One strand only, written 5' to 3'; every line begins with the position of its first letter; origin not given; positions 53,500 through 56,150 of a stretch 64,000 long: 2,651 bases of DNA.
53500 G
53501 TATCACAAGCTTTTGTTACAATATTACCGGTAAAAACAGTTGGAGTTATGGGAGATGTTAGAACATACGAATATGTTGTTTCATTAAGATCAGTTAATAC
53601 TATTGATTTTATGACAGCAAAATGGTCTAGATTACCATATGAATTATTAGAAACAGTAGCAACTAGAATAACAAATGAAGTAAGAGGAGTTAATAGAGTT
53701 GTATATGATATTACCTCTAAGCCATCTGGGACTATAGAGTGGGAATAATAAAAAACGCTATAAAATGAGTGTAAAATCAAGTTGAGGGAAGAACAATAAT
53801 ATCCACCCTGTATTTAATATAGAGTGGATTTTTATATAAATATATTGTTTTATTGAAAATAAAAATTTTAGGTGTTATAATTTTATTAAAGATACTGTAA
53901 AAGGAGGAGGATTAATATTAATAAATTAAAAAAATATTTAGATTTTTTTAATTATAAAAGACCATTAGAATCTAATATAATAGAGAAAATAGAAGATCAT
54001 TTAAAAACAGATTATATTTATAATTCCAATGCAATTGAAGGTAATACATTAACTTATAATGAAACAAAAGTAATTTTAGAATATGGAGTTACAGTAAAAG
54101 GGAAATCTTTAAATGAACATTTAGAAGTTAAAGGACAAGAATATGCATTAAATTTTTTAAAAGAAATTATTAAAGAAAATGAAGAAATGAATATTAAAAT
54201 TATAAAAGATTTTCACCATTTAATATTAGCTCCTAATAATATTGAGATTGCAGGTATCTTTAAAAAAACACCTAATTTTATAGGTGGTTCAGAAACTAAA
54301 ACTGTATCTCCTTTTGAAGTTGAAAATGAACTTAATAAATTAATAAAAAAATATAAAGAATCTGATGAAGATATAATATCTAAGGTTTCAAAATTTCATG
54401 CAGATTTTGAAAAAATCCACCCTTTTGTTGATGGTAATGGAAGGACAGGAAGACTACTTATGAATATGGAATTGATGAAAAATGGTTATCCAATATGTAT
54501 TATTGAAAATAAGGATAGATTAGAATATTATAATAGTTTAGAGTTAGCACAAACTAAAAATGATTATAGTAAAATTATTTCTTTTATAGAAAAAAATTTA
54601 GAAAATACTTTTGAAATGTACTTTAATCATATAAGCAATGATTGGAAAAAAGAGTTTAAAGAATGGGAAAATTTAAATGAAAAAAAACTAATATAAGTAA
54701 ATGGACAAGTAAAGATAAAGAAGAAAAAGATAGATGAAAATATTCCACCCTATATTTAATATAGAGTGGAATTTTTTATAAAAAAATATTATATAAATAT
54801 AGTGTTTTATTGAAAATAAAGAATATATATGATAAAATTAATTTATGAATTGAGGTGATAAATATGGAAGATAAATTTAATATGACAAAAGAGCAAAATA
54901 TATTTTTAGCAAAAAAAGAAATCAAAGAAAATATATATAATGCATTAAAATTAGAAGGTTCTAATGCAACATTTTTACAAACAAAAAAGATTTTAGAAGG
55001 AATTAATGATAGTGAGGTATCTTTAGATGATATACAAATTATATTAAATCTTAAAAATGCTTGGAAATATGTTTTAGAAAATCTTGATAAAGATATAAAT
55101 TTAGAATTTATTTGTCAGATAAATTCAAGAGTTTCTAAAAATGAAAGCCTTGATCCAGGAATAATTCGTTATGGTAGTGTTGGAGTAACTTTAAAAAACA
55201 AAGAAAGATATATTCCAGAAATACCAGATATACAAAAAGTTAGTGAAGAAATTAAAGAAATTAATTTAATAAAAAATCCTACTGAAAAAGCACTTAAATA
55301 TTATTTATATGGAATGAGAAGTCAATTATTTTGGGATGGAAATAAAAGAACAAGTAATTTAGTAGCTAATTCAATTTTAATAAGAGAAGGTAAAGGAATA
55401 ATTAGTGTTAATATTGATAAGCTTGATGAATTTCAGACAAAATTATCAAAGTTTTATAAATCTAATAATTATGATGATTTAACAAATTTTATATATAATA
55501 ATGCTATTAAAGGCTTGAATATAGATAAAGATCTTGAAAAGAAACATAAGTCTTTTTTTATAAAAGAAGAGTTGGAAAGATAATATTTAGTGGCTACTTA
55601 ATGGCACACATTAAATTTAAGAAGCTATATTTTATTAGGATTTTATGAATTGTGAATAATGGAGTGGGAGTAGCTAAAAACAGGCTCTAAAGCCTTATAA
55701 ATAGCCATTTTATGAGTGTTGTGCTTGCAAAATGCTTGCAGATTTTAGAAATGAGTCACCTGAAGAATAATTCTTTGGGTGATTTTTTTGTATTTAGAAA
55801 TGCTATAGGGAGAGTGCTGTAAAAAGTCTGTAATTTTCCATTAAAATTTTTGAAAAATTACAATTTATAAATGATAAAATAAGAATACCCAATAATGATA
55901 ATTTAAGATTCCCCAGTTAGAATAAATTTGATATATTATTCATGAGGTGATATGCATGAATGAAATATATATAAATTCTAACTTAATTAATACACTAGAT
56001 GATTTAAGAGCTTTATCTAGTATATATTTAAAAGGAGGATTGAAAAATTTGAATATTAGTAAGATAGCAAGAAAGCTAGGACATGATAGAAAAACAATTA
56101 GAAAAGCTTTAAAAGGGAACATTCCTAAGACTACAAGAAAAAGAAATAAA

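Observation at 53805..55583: Tandem Fic/Doc-family paralogues, each preceded by the same ~75-bp hairpin+box element; one lacks a canonical start codon, the other has a His->Gln active-site change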

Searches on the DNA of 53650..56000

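Call 71: search_rna_families(source=window, start=53650, end=56000, threshold=evalue, max_evalue=1)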
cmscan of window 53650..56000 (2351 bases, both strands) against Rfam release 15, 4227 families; matches with E-value up to 1: 0.
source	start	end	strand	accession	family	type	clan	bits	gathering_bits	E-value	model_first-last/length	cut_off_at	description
